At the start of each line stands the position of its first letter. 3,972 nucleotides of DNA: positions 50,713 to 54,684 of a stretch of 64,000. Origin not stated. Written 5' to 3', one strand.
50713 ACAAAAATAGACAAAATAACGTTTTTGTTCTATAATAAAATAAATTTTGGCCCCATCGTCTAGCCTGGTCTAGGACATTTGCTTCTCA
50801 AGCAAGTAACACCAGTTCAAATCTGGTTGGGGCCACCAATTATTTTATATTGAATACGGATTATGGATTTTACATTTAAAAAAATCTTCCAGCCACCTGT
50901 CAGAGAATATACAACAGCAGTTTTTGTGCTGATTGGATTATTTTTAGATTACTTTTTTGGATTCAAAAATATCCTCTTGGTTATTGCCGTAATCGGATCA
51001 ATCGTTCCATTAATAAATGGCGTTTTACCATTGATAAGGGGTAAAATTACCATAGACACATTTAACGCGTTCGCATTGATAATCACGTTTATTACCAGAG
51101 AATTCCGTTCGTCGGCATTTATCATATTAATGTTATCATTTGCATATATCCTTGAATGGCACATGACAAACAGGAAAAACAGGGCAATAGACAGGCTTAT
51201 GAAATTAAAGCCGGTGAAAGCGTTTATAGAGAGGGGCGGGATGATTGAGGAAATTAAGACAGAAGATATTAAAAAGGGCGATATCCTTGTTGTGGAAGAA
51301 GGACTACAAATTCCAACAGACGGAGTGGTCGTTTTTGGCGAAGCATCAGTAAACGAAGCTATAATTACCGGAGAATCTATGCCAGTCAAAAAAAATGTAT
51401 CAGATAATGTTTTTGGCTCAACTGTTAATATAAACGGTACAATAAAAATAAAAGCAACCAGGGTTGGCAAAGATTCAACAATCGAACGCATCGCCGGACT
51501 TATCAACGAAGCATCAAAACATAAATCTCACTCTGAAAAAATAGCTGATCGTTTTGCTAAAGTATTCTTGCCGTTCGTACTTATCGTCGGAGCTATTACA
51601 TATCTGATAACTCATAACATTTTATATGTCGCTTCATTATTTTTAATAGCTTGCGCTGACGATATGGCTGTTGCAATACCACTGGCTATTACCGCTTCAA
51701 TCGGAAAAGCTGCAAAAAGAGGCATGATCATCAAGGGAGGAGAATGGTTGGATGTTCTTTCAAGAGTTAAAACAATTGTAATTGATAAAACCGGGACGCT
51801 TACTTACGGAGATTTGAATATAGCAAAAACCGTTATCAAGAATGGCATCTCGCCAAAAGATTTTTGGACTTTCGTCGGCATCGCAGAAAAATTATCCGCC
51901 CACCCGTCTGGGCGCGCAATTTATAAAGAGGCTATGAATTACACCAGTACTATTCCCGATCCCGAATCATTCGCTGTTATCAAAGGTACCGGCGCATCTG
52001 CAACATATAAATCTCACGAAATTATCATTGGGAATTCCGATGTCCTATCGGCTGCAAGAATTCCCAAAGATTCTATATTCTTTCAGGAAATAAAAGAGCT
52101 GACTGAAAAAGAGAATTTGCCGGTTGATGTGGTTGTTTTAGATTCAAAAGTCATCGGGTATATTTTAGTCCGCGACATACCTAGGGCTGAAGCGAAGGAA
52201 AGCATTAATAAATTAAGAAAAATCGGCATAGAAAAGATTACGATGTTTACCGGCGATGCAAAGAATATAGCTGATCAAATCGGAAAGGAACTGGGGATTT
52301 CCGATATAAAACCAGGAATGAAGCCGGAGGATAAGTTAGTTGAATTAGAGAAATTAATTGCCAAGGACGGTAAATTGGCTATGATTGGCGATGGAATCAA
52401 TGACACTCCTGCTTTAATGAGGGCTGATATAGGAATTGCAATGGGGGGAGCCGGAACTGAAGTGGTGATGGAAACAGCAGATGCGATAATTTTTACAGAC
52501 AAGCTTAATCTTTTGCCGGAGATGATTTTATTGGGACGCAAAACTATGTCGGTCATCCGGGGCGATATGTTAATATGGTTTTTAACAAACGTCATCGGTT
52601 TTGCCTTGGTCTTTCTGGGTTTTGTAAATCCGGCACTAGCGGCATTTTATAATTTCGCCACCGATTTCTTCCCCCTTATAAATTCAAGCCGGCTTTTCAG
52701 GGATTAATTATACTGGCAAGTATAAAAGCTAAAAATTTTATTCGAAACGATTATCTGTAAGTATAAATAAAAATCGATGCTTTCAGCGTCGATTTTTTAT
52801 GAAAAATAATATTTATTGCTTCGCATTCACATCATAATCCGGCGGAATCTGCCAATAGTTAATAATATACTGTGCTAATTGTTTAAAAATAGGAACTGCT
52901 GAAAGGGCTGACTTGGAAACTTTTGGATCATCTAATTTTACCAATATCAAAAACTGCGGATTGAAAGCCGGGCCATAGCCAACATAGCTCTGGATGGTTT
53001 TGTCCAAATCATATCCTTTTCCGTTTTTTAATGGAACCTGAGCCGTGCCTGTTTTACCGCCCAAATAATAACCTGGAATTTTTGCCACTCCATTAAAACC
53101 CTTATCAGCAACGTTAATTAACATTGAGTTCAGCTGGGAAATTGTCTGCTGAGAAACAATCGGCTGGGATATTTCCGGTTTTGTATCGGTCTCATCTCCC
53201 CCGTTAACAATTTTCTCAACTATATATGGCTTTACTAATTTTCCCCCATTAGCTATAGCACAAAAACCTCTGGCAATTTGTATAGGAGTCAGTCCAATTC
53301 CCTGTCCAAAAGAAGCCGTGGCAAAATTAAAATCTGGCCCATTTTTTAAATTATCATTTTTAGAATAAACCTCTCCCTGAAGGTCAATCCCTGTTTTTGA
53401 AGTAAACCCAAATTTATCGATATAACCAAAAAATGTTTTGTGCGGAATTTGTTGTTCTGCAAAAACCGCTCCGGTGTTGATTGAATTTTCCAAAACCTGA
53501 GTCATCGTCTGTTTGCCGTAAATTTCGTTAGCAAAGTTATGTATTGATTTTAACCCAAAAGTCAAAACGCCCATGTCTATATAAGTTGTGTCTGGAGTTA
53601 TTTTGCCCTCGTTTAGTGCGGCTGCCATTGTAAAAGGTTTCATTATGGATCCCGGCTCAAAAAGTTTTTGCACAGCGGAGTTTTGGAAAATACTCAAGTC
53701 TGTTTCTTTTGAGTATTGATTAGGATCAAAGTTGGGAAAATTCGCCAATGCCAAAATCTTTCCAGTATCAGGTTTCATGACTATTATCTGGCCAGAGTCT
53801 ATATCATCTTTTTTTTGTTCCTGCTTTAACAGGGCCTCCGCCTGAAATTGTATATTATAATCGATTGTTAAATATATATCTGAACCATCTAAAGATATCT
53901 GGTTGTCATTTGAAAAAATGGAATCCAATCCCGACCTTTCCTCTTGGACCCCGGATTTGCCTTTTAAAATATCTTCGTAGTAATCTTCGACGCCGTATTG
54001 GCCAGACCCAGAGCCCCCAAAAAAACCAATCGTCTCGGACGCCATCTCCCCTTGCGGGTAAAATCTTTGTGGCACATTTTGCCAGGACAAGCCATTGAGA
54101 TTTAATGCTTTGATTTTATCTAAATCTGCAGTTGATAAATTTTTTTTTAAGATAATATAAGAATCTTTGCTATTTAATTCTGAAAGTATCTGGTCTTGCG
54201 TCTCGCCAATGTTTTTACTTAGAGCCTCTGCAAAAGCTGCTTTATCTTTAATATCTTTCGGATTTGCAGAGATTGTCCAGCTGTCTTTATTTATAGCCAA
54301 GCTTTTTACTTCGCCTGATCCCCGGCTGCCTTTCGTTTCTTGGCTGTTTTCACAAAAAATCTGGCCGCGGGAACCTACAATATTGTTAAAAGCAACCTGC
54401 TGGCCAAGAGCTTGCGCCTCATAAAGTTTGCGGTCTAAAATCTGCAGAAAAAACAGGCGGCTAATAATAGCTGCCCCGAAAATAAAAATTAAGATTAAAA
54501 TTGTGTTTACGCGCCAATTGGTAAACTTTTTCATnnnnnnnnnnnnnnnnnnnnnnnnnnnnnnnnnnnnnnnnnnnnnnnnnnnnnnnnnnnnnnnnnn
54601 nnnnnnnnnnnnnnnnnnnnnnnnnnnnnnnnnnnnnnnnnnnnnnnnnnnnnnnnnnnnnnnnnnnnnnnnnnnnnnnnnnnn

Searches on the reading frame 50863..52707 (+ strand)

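Call 19: search_protein_families(library=pfam, proteins=[window:50863-52707:+], max_evalue=0.00001)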
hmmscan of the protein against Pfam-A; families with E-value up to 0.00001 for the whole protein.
window:50863-52707:+ (614 aa): 2 families
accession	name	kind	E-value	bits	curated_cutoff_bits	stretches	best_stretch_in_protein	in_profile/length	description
PF00122.25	E1-E2_ATPase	-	4e-45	154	28.1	1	115-286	2-181/181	E1-E2 ATPase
PF00702.32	Hydrolase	-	5e-24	86.2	26.4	1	302-521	1-190/191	haloacid dehalogenase-like hydrolase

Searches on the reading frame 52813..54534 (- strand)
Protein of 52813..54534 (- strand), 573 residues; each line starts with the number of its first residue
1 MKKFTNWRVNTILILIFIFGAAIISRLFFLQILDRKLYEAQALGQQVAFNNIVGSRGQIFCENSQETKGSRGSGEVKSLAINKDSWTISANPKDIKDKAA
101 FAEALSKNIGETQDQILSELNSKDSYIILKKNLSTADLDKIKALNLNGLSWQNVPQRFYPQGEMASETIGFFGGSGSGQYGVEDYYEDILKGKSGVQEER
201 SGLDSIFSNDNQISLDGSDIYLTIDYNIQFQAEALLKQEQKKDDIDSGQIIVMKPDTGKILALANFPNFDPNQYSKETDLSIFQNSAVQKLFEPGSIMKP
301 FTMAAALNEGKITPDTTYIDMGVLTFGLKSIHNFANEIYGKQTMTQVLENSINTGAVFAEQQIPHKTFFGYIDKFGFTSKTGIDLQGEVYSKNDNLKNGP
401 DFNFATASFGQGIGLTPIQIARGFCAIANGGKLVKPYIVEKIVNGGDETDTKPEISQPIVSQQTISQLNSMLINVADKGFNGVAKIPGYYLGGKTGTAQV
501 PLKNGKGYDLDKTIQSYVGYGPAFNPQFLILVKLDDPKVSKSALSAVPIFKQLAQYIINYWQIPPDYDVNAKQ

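Call 6: search_protein_families(library=ncbifam, proteins=[window:52813-54534:-])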
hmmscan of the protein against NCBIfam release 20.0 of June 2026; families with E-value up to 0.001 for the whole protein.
window:52813-54534:- (573 aa): 18 families
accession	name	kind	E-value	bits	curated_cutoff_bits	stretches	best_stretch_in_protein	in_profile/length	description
TIGR02214.1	spoVD_pbp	equivalog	3.2e-108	362.7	688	1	9-568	2-565/636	stage V sporulation protein D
TIGR03423.1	pbp2_mrdA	equivalog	2.4e-79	267.5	455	1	8-558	2-591/593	penicillin-binding protein 2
NF053573.1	PBP2_PenA_Neis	exception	1.3e-67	228.6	1105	1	5-563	24-566/572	peptidoglycan D,D-transpeptidase PBP2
NF011685.0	PRK15105.1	subfamily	1.4e-49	169.2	737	1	3-566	18-566/588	peptidoglycan glycosyltransferase FtsI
NF038271.1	strep_PBP2X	exception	3.1e-47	161.2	1050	1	101-539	119-595/750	penicillin-binding protein PBP2X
TIGR02074.1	PBP_1a_fam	subfamily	1.7e-34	119.5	508.75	1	203-520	209-506/535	PBP1A family penicillin-binding protein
NF008061.0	PRK10795.1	equivalog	1.7e-30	106.2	962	1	178-487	207-527/634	peptidoglycan DD-transpeptidase MrdA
NF051842.1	PBP4_5_Efaec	equivalog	1.2e-26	93.3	700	1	74-548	171-659/668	penicillin-binding protein PBP4(5)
NF038278.1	strep_PBP2B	exception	5.4e-26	91.2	975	1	182-541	267-657/678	penicillin-binding protein PBP2B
NF051885.1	tranpepglycosPbpC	equivalog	3.2e-21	75.6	900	1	220-499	294-545/632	multimodular transpeptidase-transglycosylase PbpC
NF038276.1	strep_PBP2A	exception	2.5e-18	65.7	1100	1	210-561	310-640/716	penicillin-binding protein PBP2A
NF038272.1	strep_PBP1A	exception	6.5e-13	47.9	1075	1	276-499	348-560/658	penicillin-binding protein PBP1A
TIGR02073.1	PBP_1c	equivalog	9.3e-13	47.6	494.2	1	219-379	243-398/728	penicillin-binding protein 1C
NF000406.1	MECB_PBP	exception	2.6e-11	42.6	1450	1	177-532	277-637/674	PBP2a family beta-lactam-resistant peptidoglycan transpeptidase MecB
NF008643.0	PRK11636.1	equivalog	7.3e-09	34.4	1263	1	249-455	428-610/850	peptidoglycan glycosyltransferase/peptidoglycan DD-transpeptidase MrcA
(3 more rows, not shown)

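Call 7: search_protein_families(library=pfam, proteins=[window:52813-54534:-])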
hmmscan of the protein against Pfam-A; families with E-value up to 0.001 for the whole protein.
window:52813-54534:- (573 aa): 2 families
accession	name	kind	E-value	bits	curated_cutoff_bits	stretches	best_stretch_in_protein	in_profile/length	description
PF00905.27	Transpeptidase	-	1.2e-70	238.6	22.1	1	250-554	3-298/299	Penicillin binding protein transpeptidase domain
PF03717.20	PBP_dimer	-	2.1e-12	48.3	24.4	1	77-198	15-166/180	Penicillin-binding Protein dimerisation domain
